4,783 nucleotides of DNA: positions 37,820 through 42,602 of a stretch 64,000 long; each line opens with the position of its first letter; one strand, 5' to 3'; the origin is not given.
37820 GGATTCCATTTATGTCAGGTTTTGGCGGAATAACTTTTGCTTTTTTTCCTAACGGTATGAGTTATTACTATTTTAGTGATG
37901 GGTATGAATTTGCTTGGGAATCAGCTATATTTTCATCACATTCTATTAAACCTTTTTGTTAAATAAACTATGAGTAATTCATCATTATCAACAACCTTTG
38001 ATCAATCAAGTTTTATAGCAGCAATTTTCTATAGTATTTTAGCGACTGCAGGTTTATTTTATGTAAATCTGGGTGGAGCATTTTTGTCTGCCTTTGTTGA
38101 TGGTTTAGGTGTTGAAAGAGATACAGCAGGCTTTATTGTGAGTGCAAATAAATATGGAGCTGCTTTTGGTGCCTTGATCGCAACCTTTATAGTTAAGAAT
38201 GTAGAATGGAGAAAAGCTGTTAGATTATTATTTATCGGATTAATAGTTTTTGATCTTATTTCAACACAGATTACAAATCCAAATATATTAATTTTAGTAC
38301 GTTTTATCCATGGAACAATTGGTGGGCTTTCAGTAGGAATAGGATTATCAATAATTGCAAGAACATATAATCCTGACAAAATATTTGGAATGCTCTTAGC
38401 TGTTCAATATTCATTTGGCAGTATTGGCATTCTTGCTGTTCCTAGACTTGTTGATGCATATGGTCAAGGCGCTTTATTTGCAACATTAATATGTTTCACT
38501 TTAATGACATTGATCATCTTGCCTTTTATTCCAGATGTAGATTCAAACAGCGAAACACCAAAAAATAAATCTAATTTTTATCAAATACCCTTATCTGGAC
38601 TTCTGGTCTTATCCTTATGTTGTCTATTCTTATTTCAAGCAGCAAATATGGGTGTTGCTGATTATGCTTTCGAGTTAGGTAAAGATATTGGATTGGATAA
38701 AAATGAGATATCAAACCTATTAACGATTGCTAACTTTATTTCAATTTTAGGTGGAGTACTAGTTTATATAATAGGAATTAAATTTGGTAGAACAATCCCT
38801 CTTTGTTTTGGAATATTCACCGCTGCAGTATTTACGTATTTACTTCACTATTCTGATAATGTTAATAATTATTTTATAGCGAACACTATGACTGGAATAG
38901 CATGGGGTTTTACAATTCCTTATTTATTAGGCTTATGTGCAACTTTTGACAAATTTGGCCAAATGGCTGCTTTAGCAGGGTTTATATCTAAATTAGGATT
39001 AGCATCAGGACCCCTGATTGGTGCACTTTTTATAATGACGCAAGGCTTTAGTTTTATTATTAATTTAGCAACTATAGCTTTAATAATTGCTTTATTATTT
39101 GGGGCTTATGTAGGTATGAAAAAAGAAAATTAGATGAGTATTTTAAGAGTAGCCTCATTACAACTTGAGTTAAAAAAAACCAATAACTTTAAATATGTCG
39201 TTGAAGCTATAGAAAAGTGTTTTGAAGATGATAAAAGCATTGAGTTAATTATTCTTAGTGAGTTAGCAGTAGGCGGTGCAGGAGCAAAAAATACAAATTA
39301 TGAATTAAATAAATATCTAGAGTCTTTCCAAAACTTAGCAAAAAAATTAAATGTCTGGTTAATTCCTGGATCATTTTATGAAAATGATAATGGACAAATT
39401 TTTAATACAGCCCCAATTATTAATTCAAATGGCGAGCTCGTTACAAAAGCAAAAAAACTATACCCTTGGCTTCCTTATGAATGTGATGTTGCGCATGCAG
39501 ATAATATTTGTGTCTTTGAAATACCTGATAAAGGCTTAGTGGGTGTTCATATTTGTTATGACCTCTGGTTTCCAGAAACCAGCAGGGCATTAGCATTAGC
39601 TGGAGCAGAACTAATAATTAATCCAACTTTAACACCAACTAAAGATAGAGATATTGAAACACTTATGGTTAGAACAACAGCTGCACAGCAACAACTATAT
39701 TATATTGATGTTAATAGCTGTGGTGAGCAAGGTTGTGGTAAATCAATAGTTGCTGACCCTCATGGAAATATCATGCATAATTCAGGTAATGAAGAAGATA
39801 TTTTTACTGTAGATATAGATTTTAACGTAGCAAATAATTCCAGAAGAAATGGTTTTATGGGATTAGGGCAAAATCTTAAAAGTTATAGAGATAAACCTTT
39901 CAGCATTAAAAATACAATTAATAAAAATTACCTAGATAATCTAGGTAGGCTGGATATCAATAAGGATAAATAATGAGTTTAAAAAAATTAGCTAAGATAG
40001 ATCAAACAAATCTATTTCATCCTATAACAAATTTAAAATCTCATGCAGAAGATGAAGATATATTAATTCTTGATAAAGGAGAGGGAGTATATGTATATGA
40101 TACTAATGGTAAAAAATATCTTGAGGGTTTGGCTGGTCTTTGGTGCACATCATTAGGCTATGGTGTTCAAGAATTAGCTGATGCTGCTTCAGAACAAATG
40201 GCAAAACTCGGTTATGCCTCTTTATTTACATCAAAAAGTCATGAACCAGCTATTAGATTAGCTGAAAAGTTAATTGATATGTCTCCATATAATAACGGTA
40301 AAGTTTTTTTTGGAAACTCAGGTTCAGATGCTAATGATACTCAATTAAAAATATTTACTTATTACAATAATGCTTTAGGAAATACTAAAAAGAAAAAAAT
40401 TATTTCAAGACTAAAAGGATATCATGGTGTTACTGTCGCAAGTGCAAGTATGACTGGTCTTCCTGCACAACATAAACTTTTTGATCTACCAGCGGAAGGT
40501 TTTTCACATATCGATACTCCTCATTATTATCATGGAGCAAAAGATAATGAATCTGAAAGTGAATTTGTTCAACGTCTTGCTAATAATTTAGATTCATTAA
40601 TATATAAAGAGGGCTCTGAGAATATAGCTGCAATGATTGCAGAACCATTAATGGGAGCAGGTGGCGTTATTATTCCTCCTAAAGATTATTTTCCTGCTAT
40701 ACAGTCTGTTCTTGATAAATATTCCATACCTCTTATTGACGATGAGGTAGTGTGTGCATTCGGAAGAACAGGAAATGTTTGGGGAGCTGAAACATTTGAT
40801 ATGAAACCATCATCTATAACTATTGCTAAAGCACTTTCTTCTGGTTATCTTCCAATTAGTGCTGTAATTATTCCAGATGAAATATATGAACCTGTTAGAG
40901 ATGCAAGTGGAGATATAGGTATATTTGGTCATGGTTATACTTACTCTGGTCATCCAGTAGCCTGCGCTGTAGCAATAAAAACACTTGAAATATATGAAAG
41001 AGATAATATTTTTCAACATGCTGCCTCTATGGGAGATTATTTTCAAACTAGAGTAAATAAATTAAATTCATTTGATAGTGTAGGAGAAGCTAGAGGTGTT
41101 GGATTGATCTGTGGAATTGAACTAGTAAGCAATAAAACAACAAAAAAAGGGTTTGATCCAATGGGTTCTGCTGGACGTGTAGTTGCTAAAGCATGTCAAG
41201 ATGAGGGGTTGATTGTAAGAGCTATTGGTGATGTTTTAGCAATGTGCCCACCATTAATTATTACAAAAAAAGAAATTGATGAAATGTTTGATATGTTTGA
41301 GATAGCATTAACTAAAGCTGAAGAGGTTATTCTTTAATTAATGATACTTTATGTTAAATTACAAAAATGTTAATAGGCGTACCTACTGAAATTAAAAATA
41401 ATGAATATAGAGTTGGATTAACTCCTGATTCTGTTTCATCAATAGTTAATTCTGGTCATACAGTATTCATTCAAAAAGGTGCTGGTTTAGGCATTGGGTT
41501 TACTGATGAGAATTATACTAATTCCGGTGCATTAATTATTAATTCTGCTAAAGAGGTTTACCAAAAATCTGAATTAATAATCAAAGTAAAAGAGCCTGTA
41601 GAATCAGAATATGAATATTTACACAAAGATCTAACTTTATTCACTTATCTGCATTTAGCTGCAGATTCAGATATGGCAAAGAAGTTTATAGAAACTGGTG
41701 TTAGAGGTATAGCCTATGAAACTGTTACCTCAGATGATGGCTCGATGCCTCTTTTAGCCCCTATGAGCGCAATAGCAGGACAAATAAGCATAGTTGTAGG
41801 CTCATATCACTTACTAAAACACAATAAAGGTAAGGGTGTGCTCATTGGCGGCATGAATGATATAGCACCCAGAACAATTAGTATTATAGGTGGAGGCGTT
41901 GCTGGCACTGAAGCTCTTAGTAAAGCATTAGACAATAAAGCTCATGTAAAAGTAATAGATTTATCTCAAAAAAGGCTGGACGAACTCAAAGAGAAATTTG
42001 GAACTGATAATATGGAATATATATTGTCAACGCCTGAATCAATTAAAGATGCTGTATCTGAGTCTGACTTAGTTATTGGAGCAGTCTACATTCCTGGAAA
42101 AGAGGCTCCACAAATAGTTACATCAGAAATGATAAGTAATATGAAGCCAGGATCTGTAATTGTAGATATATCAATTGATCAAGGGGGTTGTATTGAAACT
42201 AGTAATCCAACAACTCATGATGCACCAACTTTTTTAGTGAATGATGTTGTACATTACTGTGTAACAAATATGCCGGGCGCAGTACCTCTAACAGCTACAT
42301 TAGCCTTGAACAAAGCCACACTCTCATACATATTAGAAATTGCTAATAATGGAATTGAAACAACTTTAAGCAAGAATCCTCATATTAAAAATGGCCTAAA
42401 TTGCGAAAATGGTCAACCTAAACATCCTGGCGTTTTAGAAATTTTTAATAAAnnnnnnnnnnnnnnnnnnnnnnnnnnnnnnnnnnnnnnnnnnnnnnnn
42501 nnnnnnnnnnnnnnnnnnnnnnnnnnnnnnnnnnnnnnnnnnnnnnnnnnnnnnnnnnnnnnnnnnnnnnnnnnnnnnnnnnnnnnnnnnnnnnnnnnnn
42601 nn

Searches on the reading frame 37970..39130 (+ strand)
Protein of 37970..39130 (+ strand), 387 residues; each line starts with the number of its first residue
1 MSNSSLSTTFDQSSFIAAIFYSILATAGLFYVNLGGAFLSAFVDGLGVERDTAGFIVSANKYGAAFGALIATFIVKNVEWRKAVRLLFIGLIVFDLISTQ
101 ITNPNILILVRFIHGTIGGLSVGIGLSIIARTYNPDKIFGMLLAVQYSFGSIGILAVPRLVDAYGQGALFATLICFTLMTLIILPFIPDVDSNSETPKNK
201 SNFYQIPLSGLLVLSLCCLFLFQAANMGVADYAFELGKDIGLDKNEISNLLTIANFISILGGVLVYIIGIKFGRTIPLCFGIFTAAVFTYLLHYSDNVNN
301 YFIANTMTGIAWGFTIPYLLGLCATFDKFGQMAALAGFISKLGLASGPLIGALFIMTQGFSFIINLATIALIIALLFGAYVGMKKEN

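Call 40: search_protein_families(library=ncbifam, proteins=[window:37970-39130:+], max_evalue=0.00001)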
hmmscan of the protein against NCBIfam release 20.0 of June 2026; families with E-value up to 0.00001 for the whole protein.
window:37970-39130:+ (387 aa): 3 families
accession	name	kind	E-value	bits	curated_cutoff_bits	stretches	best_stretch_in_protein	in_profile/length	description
TIGR00880.1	2_A_01_02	superfamily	4.5e-10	39.8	131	0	257-375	10-133/141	multidrug resistance protein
TIGR00895.1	2A0115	subfamily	6.9e-09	35.1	418.55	1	221-376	27-187/398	aromatic acid/H+ symport family MFS transporter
NF053517.1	HbztTptrPcaK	equivalog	2.3e-07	30.2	770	0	213-376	20-189/437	4-hydroxybenzoate transporter PcaK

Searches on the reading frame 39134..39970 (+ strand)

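Call 40: search_protein_families(library=ncbifam, proteins=[window:39134-39970:+], max_evalue=0.00001)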
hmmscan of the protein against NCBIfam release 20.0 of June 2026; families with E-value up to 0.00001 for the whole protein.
window:39134-39970:+ (279 aa): 8 families
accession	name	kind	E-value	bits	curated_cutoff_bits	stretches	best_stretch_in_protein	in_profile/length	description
NF009803.0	PRK13287.1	equivalog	6.1e-24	84.4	406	1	16-239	33-268/333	formamidase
TIGR03381.1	agmatine_aguB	equivalog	2.5e-21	76.3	410.25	1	54-239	60-264/279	N-carbamoylputrescine amidase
NF033621.1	de_GSH_amidase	exception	1.1e-17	64.3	355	1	60-238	62-245/260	deaminated glutathione amidase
NF040852.1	nitrile_Arch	equivalog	1.4e-17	63.7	500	1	65-241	71-248/262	nitrilase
NF009802.0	PRK13286.1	equivalog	5e-14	52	427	1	67-223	89-252/345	aliphatic amidase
NF010588.0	PRK13981.1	equivalog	1.4e-12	46.8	479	1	16-232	20-248/546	NAD+ synthase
TIGR00546.1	lnt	equivalog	1.9e-10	40.5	132.9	0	120-165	303-348/395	apolipoprotein N-acyltransferase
NF043013.1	DeGluthAmidYersProt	equivalog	1.2e-09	37.8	500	1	34-232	33-254/278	deaminated glutathione amidase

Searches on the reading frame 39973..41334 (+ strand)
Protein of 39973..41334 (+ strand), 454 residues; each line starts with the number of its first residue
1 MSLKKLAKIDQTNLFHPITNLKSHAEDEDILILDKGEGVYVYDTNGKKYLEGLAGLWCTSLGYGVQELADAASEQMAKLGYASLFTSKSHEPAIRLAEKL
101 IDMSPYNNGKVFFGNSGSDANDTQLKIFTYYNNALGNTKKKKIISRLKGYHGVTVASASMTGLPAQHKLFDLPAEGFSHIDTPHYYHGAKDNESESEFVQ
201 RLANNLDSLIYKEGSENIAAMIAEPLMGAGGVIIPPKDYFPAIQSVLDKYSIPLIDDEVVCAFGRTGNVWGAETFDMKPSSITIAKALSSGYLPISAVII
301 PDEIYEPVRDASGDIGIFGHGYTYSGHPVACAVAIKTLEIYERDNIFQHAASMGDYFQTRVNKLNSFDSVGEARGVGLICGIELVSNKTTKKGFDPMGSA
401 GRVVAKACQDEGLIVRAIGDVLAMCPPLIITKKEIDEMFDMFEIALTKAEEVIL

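Call 40: search_protein_families(library=ncbifam, proteins=[window:39973-41334:+], max_evalue=0.00001)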
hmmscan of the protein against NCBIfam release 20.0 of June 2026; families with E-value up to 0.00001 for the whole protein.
window:39973-41334:+ (454 aa): 69 families (the best 25 are shown)
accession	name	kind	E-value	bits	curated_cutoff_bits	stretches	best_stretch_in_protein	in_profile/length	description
NF004767.0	PRK06105.1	subfamily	1.3e-188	627.2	517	1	4-451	6-452/460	aminotransferase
NF005684.0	PRK07482.1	subfamily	1.3e-157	525.1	687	1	3-449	5-455/464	hypothetical protein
NF005682.0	PRK07480.1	subfamily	4.9e-150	500.2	510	1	3-451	10-454/459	aminotransferase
NF005447.0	PRK07036.1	equivalog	1.1e-138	462.8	618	1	4-450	11-456/468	aminotransferase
NF005683.0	PRK07481.1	subfamily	4.9e-121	404.9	575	1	7-450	7-451/453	hypothetical protein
NF005102.0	PRK06541.1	equivalog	2.6e-120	402.1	574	1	7-451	13-458/460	aspartate aminotransferase family protein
NF004625.0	PRK05965.1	subfamily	4.8e-119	398.1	729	1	2-446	2-445/460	hypothetical protein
NF005812.0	PRK07678.1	subfamily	4.1e-116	388.3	488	1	4-448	8-449/451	aminotransferase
NF052567.1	OmAmTferAptACaul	equivalog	3.6e-108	362.1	500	1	29-447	18-429/431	omega-aminotransferase AptA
NF009068.0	PRK12403.1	equivalog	4.1e-100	335.8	817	1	11-449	19-453/460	aspartate aminotransferase family protein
TIGR00508.1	bioA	equivalog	3.1e-96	322.5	405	1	15-443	2-415/419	adenosylmethionine--8-amino-7-oxononanoate transaminase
NF005375.0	PRK06917.1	equivalog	9.4e-94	314.7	535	1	31-448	16-438/448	aspartate aminotransferase family protein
NF005685.0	PRK07483.1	equivalog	1.1e-92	311.2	485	1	29-449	12-438/444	aspartate aminotransferase family protein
NF004718.0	PRK06062.1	subfamily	7.8e-85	285.1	472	1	10-452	23-452/454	hypothetical protein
NF004426.0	PRK05769.1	equivalog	1.2e-84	284.6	552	1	27-448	34-439/441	acetyl ornithine aminotransferase family protein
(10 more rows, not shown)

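Call 41: search_protein_families(library=pfam, proteins=[window:39973-41334:+], max_evalue=0.0001)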
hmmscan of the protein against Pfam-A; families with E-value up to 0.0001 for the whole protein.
window:39973-41334:+ (454 aa): 1 family
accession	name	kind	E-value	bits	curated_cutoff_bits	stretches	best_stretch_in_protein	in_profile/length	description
PF00202.27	Aminotran_3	-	1.7e-90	304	30.5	1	27-445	7-402/403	Aminotransferase class-III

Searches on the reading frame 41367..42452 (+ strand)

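Call 40: search_protein_families(library=ncbifam, proteins=[window:41367-42452:+], max_evalue=0.00001)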
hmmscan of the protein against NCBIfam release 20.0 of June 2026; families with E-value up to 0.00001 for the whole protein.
window:41367-42452:+ (362 aa): 3 families
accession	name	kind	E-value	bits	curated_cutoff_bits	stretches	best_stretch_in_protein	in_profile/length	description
TIGR00518.1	alaDH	equivalog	1.9e-134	448.3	391.85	1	1-350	1-348/370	alanine dehydrogenase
NF006942.0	PRK09424.1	equivalog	9.6e-46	156.5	383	2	1-201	1-198/510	Re/Si-specific NAD(P)(+) transhydrogenase subunit alpha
TIGR00561.1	pntA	equivalog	4.5e-37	127.9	444.4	1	3-306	2-318/511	Re/Si-specific NAD(P)(+) transhydrogenase subunit alpha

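Call 41: search_protein_families(library=pfam, proteins=[window:41367-42452:+], max_evalue=0.0001)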
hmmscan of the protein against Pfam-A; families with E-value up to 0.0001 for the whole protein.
window:41367-42452:+ (362 aa): 5 families
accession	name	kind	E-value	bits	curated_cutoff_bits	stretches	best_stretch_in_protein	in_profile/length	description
PF01262.27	AlaDh_PNT_C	-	4.7e-74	248.9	23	1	142-351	2-211/214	Alanine dehydrogenase/PNT, C-terminal domain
PF05222.21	AlaDh_PNT_N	-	1.5e-46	158.4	30.4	1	4-137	1-136/136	Alanine dehydrogenase/PNT, N-terminal domain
PF03446.21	NAD_binding_2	-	1.5e-06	28.7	21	1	170-269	1-93/161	NAD binding domain of 6-phosphogluconate dehydrogenase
PF03807.23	F420_oxidored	-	2.6e-06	28.4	21.6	1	170-269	1-92/94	NADP oxidoreductase coenzyme F420-dependent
PF01488.26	Shikimate_DH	-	3.4e-06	27.6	24.3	1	165-270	9-113/138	Shikimate / quinate 5-dehydrogenase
